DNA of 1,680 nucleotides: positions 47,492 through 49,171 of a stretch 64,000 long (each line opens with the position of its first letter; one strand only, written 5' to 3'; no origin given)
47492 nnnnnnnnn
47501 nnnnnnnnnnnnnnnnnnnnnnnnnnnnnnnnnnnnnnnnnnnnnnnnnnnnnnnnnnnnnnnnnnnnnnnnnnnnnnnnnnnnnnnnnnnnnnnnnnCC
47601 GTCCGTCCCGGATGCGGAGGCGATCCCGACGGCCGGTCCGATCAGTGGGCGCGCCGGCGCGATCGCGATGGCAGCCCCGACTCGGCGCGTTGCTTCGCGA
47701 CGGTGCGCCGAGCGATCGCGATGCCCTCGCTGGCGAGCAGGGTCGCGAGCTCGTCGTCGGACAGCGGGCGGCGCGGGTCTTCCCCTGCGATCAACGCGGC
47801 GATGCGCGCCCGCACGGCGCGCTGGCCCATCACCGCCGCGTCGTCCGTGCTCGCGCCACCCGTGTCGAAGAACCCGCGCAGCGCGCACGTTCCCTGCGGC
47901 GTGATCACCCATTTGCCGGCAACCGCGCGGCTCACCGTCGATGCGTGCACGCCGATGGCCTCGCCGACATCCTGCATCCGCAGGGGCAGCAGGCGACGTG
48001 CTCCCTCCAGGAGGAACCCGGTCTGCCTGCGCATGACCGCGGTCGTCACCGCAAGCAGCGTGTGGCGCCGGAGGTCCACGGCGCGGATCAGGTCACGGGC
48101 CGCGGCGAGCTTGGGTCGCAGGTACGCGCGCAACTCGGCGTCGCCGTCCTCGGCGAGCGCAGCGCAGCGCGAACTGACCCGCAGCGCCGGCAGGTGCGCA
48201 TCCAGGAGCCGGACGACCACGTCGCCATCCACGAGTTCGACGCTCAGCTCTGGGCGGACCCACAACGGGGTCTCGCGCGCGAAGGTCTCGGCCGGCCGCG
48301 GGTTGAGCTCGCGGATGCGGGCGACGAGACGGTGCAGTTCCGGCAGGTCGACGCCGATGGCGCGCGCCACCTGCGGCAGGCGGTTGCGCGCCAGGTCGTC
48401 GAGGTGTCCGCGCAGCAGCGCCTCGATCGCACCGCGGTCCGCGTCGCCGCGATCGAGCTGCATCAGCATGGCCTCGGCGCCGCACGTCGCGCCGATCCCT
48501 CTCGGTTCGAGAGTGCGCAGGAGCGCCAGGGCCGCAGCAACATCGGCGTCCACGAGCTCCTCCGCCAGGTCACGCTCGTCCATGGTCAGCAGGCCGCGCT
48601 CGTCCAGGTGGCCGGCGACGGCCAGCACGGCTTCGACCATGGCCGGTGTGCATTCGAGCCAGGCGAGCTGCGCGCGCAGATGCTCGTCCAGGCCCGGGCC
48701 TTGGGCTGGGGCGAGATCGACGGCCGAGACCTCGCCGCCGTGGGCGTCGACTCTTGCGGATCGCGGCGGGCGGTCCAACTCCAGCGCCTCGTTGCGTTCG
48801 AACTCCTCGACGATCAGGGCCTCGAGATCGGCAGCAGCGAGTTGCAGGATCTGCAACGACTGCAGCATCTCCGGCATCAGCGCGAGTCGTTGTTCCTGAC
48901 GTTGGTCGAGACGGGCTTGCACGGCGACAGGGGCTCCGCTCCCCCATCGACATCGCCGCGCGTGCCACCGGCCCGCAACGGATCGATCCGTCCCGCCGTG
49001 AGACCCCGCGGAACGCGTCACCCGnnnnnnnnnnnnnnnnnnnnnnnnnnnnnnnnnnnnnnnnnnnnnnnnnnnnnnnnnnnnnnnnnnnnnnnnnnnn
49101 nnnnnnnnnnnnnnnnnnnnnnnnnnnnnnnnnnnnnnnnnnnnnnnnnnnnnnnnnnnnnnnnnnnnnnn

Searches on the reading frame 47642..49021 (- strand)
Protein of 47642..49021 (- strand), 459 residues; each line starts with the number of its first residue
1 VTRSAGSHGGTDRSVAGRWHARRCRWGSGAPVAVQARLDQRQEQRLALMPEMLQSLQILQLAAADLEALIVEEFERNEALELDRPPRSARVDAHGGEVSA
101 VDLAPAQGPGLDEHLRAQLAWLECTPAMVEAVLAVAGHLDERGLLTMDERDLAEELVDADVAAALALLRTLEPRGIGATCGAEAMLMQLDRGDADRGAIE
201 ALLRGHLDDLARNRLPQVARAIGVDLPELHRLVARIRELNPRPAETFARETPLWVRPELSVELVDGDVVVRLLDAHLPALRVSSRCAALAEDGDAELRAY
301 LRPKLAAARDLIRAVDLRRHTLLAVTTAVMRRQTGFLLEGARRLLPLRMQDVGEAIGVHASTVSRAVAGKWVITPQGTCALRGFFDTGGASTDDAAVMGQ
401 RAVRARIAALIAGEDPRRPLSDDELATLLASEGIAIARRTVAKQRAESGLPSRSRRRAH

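Call 89: search_protein_families(library=pfam, proteins=[window:47642-49021:-], max_evalue=0.001)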
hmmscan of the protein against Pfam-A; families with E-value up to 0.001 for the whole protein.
window:47642-49021:- (459 aa): 3 families
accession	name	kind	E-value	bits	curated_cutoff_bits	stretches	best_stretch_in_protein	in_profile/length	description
PF04552.19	Sigma54_DBD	-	1.7e-45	155.1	22.8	1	299-457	2-159/160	Sigma-54, DNA binding domain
PF04963.19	Sigma54_CBD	-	3.4e-35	121.9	22.9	1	107-284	8-183/185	Sigma-54 factor, core binding domain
PF00309.25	Sigma54_AID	-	9.9e-10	38.6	23.8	1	37-82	1-46/46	Sigma-54 factor, Activator interacting domain (AID)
